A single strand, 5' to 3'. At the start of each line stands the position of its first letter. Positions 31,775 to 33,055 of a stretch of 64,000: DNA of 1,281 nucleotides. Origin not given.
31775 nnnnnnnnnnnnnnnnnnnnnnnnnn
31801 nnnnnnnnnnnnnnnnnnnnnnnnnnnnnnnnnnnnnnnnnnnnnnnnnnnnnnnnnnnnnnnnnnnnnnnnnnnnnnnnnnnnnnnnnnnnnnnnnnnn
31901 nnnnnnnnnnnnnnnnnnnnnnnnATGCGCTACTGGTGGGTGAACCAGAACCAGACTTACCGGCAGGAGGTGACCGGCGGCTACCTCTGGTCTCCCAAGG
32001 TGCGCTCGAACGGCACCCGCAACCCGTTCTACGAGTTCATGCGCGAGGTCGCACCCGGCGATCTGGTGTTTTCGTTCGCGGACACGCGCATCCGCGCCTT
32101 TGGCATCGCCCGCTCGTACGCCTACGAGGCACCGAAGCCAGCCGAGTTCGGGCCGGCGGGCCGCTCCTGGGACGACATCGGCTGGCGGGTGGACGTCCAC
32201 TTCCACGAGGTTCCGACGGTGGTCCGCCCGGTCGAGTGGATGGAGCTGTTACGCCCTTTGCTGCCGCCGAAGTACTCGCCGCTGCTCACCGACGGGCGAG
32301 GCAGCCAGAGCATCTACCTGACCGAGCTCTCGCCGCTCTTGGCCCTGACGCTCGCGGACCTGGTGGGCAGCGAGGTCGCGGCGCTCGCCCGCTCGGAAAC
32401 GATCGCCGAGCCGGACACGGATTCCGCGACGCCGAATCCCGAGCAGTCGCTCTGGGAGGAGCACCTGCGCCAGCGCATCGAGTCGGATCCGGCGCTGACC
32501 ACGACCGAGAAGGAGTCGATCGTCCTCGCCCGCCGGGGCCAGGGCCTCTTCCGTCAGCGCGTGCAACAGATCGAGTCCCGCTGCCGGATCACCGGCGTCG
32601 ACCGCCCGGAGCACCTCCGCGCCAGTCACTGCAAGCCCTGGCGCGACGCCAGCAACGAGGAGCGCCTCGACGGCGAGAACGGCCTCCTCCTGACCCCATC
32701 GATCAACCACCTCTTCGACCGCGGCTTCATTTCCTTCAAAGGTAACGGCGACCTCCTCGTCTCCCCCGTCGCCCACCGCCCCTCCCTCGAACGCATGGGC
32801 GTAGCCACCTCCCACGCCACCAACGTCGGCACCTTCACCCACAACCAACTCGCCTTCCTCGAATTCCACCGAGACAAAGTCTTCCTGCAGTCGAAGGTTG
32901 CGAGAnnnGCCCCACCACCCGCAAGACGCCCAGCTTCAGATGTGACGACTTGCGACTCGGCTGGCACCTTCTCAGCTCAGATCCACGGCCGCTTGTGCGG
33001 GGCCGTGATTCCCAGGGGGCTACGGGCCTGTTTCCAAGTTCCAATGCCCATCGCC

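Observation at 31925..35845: Candidate defence islet: EVE-HNH modification-dependent nuclease next to a low-GC island carrying a STAND NTPase with an unknown N-terminal domain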

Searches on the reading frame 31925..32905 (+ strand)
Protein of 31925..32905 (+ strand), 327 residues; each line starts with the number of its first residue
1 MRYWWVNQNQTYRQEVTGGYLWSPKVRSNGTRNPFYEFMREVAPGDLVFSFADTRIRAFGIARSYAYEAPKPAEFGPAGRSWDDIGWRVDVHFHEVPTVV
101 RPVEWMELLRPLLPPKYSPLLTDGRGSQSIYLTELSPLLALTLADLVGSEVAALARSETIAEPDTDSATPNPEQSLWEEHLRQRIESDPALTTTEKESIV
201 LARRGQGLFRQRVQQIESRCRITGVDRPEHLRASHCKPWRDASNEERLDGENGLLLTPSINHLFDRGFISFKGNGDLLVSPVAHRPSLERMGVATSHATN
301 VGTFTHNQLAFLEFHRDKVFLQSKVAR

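Call 5: search_protein_families(library=pfam, proteins=[window:31925-32905:+], max_evalue=0.1)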
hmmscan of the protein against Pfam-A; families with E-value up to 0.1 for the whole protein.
window:31925-32905:+ (327 aa): 1 family
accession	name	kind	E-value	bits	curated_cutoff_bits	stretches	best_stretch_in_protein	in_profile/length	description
PF13391.12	HNH_2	-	3.7e-10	39.9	21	1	220-272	1-66/66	HNH endonuclease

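Call 6: search_protein_families(library=padloc, proteins=[window:31925-32905:+], max_evalue=0.1)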
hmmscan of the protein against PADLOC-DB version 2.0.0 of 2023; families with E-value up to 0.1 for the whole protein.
window:31925-32905:+ (327 aa): 3 families
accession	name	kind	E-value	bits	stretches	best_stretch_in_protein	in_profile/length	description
PDLC04132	HNH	-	2.7e-22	77.2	1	178-325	126-277/286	-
PDLC03546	HNH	-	7.4e-13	46.1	1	192-321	145-278/282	Type II restriction enzyme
PDLC03529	REase_II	-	1.8e-07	28.7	1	231-280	295-344/389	Type II restriction enzyme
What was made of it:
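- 32582..32740 (+): HNH (beta-beta-alpha-Me) catalytic core, aa 220-272. Pfam PF13391, E 3.7e-10 (call 5); PADLOC HNH PDLC04132, E 2.7e-22 (call 6).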

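Call 9: search_protein_families(library=ncbifam, proteins=[window:31925-32905:+], max_evalue=0.1)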
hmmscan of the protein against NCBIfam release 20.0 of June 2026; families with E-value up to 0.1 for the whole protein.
window:31925-32905:+ (327 aa): 2 families
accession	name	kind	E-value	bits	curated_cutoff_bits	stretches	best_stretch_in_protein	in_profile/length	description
NF045808.1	PT-DNA_restrict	exception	0.00031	20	180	1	181-320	142-283/284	phosphorothioated DNA-binding restriction endonuclease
NF045952.1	MAG4270_fam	hypoth_equivalog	0.054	12.6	53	1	249-279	300-330/366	MAG4270 family putative restriction endonuclease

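Call 20: find_homologous_proteins(query=window:31925-32905:+)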
Query window:31925-32905:+ (327 aa): 7972 proteins with E <= 0.001 among 8000 candidates; the best 120 are listed.
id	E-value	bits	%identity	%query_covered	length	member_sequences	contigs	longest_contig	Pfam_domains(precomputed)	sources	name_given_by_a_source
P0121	2.5e-222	755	100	100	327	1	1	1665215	PF13391.13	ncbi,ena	-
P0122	5.6e-175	599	79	99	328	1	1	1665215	PF13391.13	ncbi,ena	-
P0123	1.8e-173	594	78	99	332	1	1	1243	PF13391.13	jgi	jgi:putative restriction endonuclease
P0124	4.3e-171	586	78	99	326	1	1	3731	PF13391.13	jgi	jgi:hypothetical protein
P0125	4.4e-171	586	77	99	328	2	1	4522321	PF13391.13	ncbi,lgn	ncbi:MAG: HNH endonuclease [Thermoanaerobaculia bacterium]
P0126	2.1e-167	574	78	99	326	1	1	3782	PF13391.13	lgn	-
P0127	7.9e-166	569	77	99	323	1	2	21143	PF13391.13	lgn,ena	-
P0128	1.2e-165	569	77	99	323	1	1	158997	PF13391.13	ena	-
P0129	2.1e-165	568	76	99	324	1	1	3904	PF13391.13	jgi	jgi:hypothetical protein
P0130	2.6e-165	567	77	99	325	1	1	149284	PF13391.13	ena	-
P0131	1.1e-163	562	76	100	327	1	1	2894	PF13391.13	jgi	jgi:putative restriction endonuclease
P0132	1.3e-163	562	75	99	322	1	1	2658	PF13391.13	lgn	-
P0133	2.7e-163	561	75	99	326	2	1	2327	PF13391.13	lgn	-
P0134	3.0e-162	557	75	99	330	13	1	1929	PF13391.13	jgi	-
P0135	5.6e-162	557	74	100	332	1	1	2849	PF13391.13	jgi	jgi:putative restriction endonuclease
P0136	1.8e-160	552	75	99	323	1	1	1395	PF13391.13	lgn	-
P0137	3.7e-160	551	74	100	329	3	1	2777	PF13391.13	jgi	-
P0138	7.3e-160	550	74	100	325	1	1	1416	PF13391.13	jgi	jgi:hypothetical protein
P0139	8.7e-160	549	73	99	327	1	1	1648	PF13391.13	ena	-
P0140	1.3e-159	549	73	100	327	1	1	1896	PF13391.13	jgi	jgi:hypothetical protein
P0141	1.4e-159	549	75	98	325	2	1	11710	PF13391.13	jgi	jgi:putative restriction endonuclease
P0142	1.5e-159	549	74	99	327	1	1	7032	PF13391.13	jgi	jgi:putative restriction endonuclease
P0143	1.7e-158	545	73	100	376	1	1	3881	PF13391.13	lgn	-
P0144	1.8e-158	545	73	99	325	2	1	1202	PF13391.13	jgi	-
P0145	3.5e-158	544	74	99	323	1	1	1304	PF13391.13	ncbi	-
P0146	3.2e-157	541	72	100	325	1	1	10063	PF13391.13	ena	-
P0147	3.3e-157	541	73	100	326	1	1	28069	PF13391.13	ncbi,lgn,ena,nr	ncbi:MAG: HNH endonuclease [Thermoanaerobaculia bacterium]|nr:MAG: HNH endonuclease [Thermoanaerobac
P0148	7.9e-157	540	72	100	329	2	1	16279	PF13391.13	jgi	-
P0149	1.1e-156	539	73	100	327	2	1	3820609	PF13391.13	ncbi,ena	-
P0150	3.1e-156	538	72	99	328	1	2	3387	PF13391.13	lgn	-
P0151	5.9e-156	537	71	100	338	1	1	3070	PF13391.13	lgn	-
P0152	6.8e-156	537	73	99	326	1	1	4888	PF13391.13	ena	-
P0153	7.2e-156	536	72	99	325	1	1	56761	PF13391.13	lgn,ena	-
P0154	8.5e-156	536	71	100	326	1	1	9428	PF13391.13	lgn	-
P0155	2.2e-155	535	71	99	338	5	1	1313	PF13391.13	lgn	-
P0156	2.5e-155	535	70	100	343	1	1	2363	PF13391.13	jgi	jgi:putative restriction endonuclease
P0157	2.7e-155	535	72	100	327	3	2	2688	PF13391.13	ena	-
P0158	3.8e-155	534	71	99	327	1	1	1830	PF13391.13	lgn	-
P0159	8.9e-155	533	72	100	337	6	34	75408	PF13391.13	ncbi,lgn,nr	ncbi:MAG: HNH endonuclease [Deltaproteobacteria bacterium]|nr:HNH endonuclease [Deltaproteobacteria 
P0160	1.6e-154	532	72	99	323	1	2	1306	PF13391.13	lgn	-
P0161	1.8e-154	532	72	99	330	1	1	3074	PF13391.13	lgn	-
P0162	2.8e-154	531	72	99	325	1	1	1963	PF13391.13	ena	-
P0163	3.1e-154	531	72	100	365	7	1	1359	PF13391.13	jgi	jgi:hypothetical protein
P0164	3.2e-154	531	72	100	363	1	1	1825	PF13391.13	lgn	-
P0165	3.4e-154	531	71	100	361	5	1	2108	PF13391.13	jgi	jgi:hypothetical protein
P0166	3.5e-154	531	70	99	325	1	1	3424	PF13391.13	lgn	-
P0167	3.7e-154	531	72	100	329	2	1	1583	PF13391.13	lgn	-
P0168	3.7e-154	531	71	99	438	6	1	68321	PF13391.13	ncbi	-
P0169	3.9e-154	531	71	99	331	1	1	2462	PF13391.13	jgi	jgi:hypothetical protein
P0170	6.3e-154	530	71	99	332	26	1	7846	PF13391.13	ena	-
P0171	7.6e-154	530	71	100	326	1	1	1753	PF13391.13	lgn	-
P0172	9.7e-154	529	71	99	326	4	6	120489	PF13391.13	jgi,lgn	jgi:hypothetical protein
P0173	1.1e-153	529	70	100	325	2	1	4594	PF13391.13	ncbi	ncbi:MAG: HNH endonuclease [Planctomycetota bacterium]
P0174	1.9e-153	528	72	100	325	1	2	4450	PF13391.13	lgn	-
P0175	2.0e-153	528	72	99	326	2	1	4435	PF13391.13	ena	-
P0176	2.4e-153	528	71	99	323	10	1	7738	PF13391.13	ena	-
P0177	2.9e-153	528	71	100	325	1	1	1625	PF13391.13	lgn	-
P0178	3.0e-153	528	72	99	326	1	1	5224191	PF13391.13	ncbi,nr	ncbi:MAG: HNH endonuclease [Holophagales bacterium]|nr:MAG: HNH endonuclease [Holophagales bacterium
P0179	3.2e-153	528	70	99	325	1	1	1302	PF13391.13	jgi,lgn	jgi:hypothetical protein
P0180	3.3e-153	528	71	99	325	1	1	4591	PF13391.13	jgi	jgi:hypothetical protein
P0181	3.4e-153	528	70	100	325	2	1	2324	PF13391.13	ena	-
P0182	4.3e-153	527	72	100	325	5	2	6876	PF13391.13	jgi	jgi:hypothetical protein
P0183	4.5e-153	527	70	99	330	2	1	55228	PF13391.13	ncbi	ncbi:MAG: HNH endonuclease signature motif containing protein [Thermoanaerobaculia bacterium]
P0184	5.3e-153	527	72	100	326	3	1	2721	PF13391.13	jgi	jgi:hypothetical protein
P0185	6.4e-153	527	71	100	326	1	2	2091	PF13391.13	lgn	-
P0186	6.6e-153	527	71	99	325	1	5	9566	PF13391.13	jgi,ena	jgi:hypothetical protein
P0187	7.0e-153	527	71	100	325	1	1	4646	PF13391.13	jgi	-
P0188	7.2e-153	527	72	100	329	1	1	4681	PF13391.13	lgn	-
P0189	1.0e-152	526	72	100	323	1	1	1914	PF13391.13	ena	-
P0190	1.2e-152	526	68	99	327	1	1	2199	PF13391.13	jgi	jgi:hypothetical protein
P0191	1.3e-152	526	70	99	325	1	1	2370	PF13391.13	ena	-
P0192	1.3e-152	526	72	100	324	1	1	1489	PF13391.13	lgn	-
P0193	1.7e-152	525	70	99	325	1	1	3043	PF13391.13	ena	-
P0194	2.2e-152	525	70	100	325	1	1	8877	PF13391.13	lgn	-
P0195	2.4e-152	525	70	99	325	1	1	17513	PF13391.13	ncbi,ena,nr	ncbi:MAG TPA: HNH endonuclease [Candidatus Dormibacteraeota bacterium]|nr:HNH endonuclease [Candidat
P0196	2.4e-152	525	72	100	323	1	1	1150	PF13391.13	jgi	jgi:hypothetical protein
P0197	2.6e-152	525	71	100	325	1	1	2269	PF13391.13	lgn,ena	-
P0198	3.1e-152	525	71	100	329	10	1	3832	PF13391.13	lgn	-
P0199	3.4e-152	524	70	99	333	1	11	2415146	PF13391.13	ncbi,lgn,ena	ncbi:MAG: HNH endonuclease [Planctomycetota bacterium]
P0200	3.4e-152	524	72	98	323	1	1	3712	PF13391.13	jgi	jgi:hypothetical protein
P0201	4.8e-152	524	71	99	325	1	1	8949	PF13391.13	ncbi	-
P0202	4.8e-152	524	70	100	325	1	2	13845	PF13391.13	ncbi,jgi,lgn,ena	-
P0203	6.2e-152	524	71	100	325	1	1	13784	PF13391.13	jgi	jgi:HNH endonuclease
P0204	9.1e-152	523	70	100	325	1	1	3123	PF13391.13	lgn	-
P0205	9.2e-152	523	70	100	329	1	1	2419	PF13391.13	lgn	-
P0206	1.0e-151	523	70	99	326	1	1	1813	PF13391.13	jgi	-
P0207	1.3e-151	522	70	99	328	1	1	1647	PF13391.13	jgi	jgi:hypothetical protein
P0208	1.5e-151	522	70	100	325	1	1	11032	PF13391.13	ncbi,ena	-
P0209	2.1e-151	522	70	99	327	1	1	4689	PF13391.13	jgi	jgi:hypothetical protein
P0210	2.6e-151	521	70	99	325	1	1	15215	PF13391.13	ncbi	-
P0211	3.4e-151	521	70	100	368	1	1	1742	PF13391.13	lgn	-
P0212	3.6e-151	521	72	99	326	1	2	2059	PF13391.13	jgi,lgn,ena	-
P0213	4.4e-151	521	71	99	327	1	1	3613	PF13391.13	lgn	-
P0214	5.0e-151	521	71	100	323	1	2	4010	PF13391.13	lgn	-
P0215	5.7e-151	520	71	100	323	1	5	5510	PF13391.13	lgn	-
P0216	7.1e-151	520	69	100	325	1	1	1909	PF13391.13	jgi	-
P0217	8.4e-151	520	70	100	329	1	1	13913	PF13391.13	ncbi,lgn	ncbi:MAG: HNH endonuclease [Thermoanaerobaculia bacterium]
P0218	1.1e-150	519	70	99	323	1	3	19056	PF13391.13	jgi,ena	-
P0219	1.5e-150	519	70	100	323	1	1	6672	PF13391.13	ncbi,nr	ncbi:MAG TPA: HNH endonuclease [Thermoanaerobaculia bacterium]|nr:HNH endonuclease [Thermoanaerobacu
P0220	1.6e-150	519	70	100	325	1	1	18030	PF13391.13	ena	-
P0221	1.7e-150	519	72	100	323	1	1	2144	PF13391.13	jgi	-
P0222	1.8e-150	519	69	99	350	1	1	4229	PF13391.13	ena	-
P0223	2.1e-150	519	70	100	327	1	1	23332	PF13391.13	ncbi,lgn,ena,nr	ncbi:MAG TPA: HNH endonuclease [bacterium]|nr:HNH endonuclease [bacterium]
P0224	2.8e-150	518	70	100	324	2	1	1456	PF13391.13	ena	-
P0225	3.0e-150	518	72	99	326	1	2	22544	PF13391.13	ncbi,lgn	-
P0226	3.4e-150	518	71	99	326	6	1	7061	PF13391.13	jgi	-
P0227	3.6e-150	518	72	100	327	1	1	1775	PF13391.13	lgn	-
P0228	3.7e-150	518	69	100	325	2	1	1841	PF13391.13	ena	-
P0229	3.8e-150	518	70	100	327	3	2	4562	PF13391.13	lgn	-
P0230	4.4e-150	517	71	100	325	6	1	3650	PF13391.13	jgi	jgi:putative restriction endonuclease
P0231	4.4e-150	517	70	100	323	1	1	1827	PF13391.13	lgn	-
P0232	4.5e-150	517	70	100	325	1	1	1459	PF13391.13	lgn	-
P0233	4.6e-150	517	69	98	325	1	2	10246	PF13391.13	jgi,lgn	jgi:hypothetical protein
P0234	4.7e-150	517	69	100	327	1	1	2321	PF13391.13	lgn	-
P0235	4.9e-150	517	71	99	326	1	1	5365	PF13391.13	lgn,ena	-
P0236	7.1e-150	517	70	99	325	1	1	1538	PF13391.13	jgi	jgi:putative restriction endonuclease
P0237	7.3e-150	517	69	99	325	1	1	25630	PF13391.13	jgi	jgi:hypothetical protein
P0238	8.7e-150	516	70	100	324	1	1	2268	PF13391.13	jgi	jgi:hypothetical protein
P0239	9.5e-150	516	69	99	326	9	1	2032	PF13391.13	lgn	-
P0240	1.1e-149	516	68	100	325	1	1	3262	PF13391.13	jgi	jgi:hypothetical protein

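Call 22: search_solved_structures(query=window:31925-32905:+, max_evalue=10, show_alignments=3)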
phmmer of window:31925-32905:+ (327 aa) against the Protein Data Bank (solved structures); distinct sequences matched with E-value up to 10: 3.
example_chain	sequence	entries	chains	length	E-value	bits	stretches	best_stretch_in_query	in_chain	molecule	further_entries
6yex_A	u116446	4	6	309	7.5e-88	298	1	1-321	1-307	HNH endonuclease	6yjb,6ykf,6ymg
8w9z_C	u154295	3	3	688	0.96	11.7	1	77-134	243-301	DNA-directed RNA polymerase subunit gamma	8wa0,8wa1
8xzv_C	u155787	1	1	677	1.6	11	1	77-135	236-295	DNA-directed RNA polymerase subunit beta'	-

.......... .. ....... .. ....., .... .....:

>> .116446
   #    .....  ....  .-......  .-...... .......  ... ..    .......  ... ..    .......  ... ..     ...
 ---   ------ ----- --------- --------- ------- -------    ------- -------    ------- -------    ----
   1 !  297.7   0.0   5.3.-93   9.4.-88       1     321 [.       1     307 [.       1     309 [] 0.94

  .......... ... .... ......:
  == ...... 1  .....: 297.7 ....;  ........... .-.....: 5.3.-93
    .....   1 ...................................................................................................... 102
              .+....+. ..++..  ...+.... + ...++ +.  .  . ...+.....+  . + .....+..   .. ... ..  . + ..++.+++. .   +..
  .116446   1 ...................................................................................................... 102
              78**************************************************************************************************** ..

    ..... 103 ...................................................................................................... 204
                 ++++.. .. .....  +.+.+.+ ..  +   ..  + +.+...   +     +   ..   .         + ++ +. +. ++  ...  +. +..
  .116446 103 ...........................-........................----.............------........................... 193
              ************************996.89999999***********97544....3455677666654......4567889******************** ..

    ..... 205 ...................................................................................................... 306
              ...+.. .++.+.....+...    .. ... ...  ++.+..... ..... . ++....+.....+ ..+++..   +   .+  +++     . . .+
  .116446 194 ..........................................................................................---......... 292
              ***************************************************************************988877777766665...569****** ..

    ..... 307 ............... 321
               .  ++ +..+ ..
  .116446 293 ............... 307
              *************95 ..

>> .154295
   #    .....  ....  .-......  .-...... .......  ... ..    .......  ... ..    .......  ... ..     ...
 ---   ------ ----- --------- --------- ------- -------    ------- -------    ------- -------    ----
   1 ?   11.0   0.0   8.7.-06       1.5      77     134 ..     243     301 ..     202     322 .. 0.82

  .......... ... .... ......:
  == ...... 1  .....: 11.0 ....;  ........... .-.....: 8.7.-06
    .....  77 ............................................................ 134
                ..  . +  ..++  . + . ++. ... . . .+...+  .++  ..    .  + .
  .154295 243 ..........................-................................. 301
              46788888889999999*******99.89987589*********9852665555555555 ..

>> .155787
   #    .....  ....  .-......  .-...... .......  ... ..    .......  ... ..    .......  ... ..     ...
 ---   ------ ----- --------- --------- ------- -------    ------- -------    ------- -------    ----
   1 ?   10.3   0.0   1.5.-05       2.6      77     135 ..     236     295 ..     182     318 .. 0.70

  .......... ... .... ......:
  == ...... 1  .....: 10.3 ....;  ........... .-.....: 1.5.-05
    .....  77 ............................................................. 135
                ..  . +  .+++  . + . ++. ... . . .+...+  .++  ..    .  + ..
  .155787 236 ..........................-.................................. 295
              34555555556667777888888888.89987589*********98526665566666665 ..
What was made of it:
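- On VcaM4I-type EVE-HNH type IV restriction enzyme: phmmer E 7.5e-88, aa 1-321 against 1-307 of 6YEX (call 22).
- Closest known: VcaM4I. Different: The linker is about 14 aa longer (call 22).
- Checked: The same ORF matches VcaM4I end to end (PDB 6YEX, E 7.5e-88, call 22).
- Full-length match to VcaM4I (call 22).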

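Call 28: find_encoding_contigs(protein=P0121, flank=10000, max_places=3)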
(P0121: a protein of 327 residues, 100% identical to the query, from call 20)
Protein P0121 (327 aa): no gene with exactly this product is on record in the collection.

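Call 29: find_encoding_contigs(protein=P0122, flank=8000, max_places=3)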
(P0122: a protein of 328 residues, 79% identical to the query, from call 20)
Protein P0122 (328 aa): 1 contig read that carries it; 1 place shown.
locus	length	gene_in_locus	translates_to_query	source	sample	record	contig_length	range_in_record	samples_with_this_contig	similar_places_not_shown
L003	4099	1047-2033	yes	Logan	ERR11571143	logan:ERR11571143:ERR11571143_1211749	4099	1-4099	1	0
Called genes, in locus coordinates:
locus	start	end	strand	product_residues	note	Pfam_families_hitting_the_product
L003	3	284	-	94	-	?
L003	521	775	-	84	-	-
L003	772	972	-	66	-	-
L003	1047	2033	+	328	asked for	PF13391:HNH_2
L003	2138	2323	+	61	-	PF09848:SLFN-g3_helicase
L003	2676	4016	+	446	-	-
